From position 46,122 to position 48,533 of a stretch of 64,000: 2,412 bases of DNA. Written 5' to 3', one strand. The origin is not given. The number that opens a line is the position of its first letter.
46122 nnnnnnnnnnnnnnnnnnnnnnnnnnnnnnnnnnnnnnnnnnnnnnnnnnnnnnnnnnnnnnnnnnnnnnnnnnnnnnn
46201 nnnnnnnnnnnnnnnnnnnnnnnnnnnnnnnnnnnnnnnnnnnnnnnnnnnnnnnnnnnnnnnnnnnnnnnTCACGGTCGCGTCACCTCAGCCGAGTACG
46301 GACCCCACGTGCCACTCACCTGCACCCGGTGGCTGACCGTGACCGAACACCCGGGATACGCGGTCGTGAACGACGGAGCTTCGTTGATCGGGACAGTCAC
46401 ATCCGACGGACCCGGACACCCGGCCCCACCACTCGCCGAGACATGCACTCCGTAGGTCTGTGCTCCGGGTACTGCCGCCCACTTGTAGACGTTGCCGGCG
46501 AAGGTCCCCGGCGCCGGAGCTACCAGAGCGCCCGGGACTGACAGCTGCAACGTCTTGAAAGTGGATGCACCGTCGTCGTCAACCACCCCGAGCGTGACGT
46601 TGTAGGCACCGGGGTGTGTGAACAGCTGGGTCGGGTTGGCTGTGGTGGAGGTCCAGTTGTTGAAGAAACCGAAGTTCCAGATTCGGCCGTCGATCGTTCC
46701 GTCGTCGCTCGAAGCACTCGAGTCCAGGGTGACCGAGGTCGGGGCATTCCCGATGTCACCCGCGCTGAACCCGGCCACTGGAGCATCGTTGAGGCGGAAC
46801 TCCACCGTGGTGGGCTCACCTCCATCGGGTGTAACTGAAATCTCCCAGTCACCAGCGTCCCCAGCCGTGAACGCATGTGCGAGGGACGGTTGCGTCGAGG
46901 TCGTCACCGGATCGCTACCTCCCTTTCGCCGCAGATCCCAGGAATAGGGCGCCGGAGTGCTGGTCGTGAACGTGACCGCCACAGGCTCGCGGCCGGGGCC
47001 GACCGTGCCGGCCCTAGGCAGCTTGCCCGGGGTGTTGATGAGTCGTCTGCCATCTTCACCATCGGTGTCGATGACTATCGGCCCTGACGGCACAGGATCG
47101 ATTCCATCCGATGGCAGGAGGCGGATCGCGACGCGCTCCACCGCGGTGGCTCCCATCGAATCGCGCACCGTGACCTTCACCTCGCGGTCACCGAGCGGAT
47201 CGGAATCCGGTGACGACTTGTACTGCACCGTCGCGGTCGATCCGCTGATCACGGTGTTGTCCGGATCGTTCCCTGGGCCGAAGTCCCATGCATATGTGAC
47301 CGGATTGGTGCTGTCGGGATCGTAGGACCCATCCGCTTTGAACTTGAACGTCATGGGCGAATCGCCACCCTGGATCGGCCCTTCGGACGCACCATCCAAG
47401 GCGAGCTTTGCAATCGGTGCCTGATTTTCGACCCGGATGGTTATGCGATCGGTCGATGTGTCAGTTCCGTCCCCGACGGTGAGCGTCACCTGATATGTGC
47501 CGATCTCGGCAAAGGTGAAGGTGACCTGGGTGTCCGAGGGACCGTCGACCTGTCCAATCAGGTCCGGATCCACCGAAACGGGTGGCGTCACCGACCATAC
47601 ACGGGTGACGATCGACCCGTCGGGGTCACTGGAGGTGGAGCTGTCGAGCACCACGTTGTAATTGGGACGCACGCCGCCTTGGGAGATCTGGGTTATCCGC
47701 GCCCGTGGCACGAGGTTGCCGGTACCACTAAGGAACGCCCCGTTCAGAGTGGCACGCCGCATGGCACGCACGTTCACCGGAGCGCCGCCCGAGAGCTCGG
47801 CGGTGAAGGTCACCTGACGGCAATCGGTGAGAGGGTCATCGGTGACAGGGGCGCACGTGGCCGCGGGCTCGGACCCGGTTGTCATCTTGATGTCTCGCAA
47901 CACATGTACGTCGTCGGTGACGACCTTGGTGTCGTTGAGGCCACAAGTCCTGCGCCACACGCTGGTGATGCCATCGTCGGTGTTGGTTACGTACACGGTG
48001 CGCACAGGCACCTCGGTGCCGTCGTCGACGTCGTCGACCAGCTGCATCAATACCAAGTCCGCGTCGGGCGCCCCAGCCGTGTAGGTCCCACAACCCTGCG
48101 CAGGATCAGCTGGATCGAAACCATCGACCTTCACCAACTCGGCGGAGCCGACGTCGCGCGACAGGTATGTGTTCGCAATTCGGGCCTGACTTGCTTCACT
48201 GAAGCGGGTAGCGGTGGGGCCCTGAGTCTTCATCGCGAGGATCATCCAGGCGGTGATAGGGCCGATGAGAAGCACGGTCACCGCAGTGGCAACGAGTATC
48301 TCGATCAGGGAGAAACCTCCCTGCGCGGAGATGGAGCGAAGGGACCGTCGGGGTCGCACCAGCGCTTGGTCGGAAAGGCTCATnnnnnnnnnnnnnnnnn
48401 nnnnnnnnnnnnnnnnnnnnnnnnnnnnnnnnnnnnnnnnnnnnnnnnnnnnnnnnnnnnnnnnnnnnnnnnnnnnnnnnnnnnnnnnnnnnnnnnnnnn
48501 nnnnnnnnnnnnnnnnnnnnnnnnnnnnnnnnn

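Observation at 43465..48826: Intact, orphan three-gene prepilin-like operon (small PilV-like, PKD-rich prepilin, 936-aa PilX-like giant)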

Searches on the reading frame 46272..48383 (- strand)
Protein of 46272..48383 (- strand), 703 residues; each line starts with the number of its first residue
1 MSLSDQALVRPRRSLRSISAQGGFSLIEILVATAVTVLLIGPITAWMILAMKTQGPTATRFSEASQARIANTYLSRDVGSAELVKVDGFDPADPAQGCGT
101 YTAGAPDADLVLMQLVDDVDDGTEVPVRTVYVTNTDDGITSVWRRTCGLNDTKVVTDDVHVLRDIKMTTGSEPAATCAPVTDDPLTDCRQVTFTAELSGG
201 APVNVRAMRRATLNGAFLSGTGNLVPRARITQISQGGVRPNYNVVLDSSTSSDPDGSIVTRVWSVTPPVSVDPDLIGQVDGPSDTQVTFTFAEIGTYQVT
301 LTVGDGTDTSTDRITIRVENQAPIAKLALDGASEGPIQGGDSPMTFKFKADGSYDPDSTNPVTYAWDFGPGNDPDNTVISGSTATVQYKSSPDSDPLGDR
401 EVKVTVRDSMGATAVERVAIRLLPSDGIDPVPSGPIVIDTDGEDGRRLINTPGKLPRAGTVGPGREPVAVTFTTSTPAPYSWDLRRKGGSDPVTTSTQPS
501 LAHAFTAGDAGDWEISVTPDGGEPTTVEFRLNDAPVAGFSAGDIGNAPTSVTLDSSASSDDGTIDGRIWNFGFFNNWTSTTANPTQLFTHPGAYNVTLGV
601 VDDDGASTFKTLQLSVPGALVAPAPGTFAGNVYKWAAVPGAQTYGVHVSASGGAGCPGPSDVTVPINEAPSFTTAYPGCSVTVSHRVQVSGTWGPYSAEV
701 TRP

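Call 7: search_protein_families(library=pfam, proteins=[window:46272-48383:-], max_evalue=1)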
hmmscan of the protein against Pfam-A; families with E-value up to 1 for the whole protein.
window:46272-48383:- (703 aa): 10 families
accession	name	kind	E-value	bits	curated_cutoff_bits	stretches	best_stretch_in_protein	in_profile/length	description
PF18911.6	PKD_4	-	7.7e-22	77.6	27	3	532-614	1-83/85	PKD domain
PF00801.26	PKD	-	1.1e-15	57.8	23.5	3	234-318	7-80/80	PKD domain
PF22352.2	K319L-like_PKD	-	1.3e-10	41.6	27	2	240-318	10-84/84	K319L-like, PKD domain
PF02010.21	REJ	-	0.00058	19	25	1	250-369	24-129/452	REJ domain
PF07963.17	N_methyl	-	0.00067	19.6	21.2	1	19-42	2-25/27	Prokaryotic N-terminal methylation motif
PF21027.3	Sde0182_C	-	0.0043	18.1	27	1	244-303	2-65/83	Cellulose-binding protein Sde0182, C-terminal domain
PF18981.6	InlK_D3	-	0.0055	17.2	25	0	287-318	42-73/75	Internalin K domain (D3/D4)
PF17963.7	Big_9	-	0.006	17.9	23.6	2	320-420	1-88/89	Bacterial Ig domain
PF24107.1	DUF7382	-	0.028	14.7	27.4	1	582-606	8-32/65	Domain of unknown function (DUF7382)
PF19410.4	DUF5980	-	0.046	14.6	27.1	1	253-320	33-95/97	Family of unknown function (DUF5980)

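Call 8: search_protein_families(library=ncbifam, proteins=[window:46272-48383:-], max_evalue=1)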
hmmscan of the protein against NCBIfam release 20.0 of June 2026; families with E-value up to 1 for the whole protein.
window:46272-48383:- (703 aa): 9 families
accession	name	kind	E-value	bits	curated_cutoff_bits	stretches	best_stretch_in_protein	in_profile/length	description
NF038112.1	myxo_dep_M36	subfamily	3.4e-09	34.4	1500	1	231-683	1197-1580/1604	myxosortase-dependent M36 family metallopeptidase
NF038304.1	EPS_HpsC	equivalog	6.3e-06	26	200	1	18-81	17-80/318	hormogonium polysaccharide secretion pseudopilin HpsC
TIGR03769.1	P_ac_wall_RPT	domain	0.0017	18.8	30.9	0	587-606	8-29/41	TIGR03769 domain-containing protein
TIGR00864.1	PCC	subfamily_domain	0.015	11.7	1861.4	1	285-372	1357-1436/2700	polycystin cation channel protein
NF012211.1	tand_rpt_95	domain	0.017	15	90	2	374-422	37-84/98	tandem-95 repeat protein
TIGR02532.1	IV_pilin_GFxxxE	domain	0.018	14.9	16.3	1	21-39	1-19/24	prepilin-type N-terminal cleavage/methylation domain-containing protein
NF038126.1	PEP_CTERM_FxDxF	subfamily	0.026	14.7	50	1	582-645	91-149/165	FxDxF family PEP-CTERM protein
NF033932.1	LapB_rpt_80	domain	0.046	14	45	0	295-324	1-33/83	LapB repeat-containing protein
NF038303.1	EPS_HpsB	equivalog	0.22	11.5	150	1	21-74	2-52/211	hormogonium polysaccharide secretion pseudopilin HpsB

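Call 35: search_solved_structures(query=window:46275-48383:-, max_evalue=1)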
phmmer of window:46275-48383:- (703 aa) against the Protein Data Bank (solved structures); distinct sequences matched with E-value up to 1: 18.
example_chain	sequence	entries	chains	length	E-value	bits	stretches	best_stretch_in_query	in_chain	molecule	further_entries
9lqj_A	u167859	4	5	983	1.2e-09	40.3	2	559-619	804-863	Collagenase ColH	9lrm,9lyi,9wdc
9lrk_A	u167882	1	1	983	1.2e-09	40.3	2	559-619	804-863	Collagenase ColH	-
4l9d_A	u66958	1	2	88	3.5e-08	35.5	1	532-609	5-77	Protease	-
4jgu_A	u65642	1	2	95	2.9e-06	29.1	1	558-616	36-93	ColH protein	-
2c26_A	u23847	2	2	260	4.6e-06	28.5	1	548-647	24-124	ENDOGLUCANASE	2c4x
6aem_A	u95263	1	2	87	2.6e-05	26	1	532-617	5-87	PKD domain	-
4aqo_A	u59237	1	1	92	3.3e-05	25.7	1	532-614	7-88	COLLAGENASE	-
4u6t_A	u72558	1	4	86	5.2e-05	25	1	337-374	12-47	ColH protein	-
4u7k_A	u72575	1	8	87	5.8e-05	24.9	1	337-393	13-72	ColH protein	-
4jrw_A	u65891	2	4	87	7.8e-05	24.4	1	535-614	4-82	Collagenase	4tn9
2y72_A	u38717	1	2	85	0.00015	23.5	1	534-614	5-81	COLLAGENASE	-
2y3u_A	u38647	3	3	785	0.002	19.8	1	531-614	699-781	COLLAGENASE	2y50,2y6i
6nz0_Z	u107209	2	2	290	0.025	16.2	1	529-624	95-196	Dyslexia-associated protein KIAA0319-like protein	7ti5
9p4n_R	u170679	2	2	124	0.044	15.3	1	535-626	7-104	Dyslexia-associated protein KIAA0319-like protein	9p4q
2yrl_A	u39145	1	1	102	0.059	14.9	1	242-311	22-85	KIAA1837 protein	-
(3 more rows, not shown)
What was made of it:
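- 46272..48383 (-): Gene B (703 aa): modular prepilin. Class III signal peptide (G23|FSLIE) and a ~210-aa pilin-like module (aa 1-230, approx. 47694-48383). PKD/Ig-like domains at about aa 234-318, 320-420 and 532-614. Cys- and Trp-containing C-terminal domain. PKD domains match ColH-type PKD structures (call 35).
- B carries PKD adhesion-type domains (calls 7, 35).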

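Call 47: list_cluster_members(proteins=[P0001, P0158, window:46275-48383:-, P0179, window:54667-55044:-])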
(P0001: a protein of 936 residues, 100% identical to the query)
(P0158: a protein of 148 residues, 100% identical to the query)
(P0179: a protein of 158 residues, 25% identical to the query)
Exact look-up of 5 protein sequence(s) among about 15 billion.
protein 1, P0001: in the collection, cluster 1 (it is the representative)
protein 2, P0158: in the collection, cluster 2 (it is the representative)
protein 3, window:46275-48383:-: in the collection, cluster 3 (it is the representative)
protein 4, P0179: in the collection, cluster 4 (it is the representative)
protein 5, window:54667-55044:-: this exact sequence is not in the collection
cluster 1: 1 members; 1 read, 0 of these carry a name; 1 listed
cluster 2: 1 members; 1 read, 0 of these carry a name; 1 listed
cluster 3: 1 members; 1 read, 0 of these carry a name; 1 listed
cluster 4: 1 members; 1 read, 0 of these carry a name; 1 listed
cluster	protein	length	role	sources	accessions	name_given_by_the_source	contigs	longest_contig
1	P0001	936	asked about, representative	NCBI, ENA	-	-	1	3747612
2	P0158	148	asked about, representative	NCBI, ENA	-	-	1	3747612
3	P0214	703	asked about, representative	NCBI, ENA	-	-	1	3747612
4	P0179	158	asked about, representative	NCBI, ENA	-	-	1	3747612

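Call 55: search_protein_families(library=ncbifam, alignment_id=A4, max_evalue=0.05)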
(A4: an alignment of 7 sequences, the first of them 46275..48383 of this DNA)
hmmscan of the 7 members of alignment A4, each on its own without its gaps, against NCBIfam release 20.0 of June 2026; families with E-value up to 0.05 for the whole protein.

A. member 1, window:46275-48383:- (703 aa): 8 families
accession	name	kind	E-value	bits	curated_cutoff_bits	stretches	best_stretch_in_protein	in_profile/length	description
NF038112.1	myxo_dep_M36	subfamily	3.4e-09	34.4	1500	1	231-683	1197-1580/1604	myxosortase-dependent M36 family metallopeptidase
NF038304.1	EPS_HpsC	equivalog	6.3e-06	26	200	1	18-81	17-80/318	hormogonium polysaccharide secretion pseudopilin HpsC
TIGR03769.1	P_ac_wall_RPT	domain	0.0017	18.8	30.9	0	587-606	8-29/41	TIGR03769 domain-containing protein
TIGR00864.1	PCC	subfamily_domain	0.015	11.7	1861.4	1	285-372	1357-1436/2700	polycystin cation channel protein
NF012211.1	tand_rpt_95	domain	0.017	15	90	0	374-422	37-84/98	tandem-95 repeat protein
TIGR02532.1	IV_pilin_GFxxxE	domain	0.018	14.9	16.3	1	21-39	1-19/24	prepilin-type N-terminal cleavage/methylation domain-containing protein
NF038126.1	PEP_CTERM_FxDxF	subfamily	0.026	14.7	50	0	582-645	91-149/165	FxDxF family PEP-CTERM protein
NF033932.1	LapB_rpt_80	domain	0.046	14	45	0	295-324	1-33/83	LapB repeat-containing protein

B. families by the number of members that match (of 7 scanned): 17 families
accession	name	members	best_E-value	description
TIGR02532.1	IV_pilin_GFxxxE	7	8.8e-06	prepilin-type N-terminal cleavage/methylation domain-containing protein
NF038304.1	EPS_HpsC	5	6.3e-06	hormogonium polysaccharide secretion pseudopilin HpsC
NF058578.1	CPR_pilus_PamR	5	8.8e-05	pilus system RbmA-like protein PamR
NF033932.1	LapB_rpt_80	4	8.8e-06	LapB repeat-containing protein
TIGR03769.1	P_ac_wall_RPT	4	2.7e-05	TIGR03769 domain-containing protein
NF038112.1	myxo_dep_M36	3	1.6e-09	myxosortase-dependent M36 family metallopeptidase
NF012211.1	tand_rpt_95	3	4.6e-05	tandem-95 repeat protein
TIGR00864.1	PCC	2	4e-06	polycystin cation channel protein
TIGR01708.2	typeII_sec_gspH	2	0.001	type II secretion system minor pseudopilin GspH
NF038134.1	choice_anch_M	2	0.0099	choice-of-anchor M domain-containing protein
NF007862.0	PRK10574.1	2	0.022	prepilin peptidase-dependent pilin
TIGR02599.1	TIGR02599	1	0.0004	Verru_Chthon cassette protein C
TIGR01707.1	gspI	1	0.0029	type II secretion system minor pseudopilin GspI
NF007848.0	PRK10557.1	1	0.005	prepilin peptidase-dependent protein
NF041002.1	pilin_ComGF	1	0.019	competence type IV pilus minor pilin ComGF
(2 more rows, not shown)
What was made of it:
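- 46272..48383 (-): 7 of 7 B/B' proteins hit TIGR02532 GFxxxE (call 55).
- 7 of 7 B/B' proteins match TIGR02532 (call 55).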
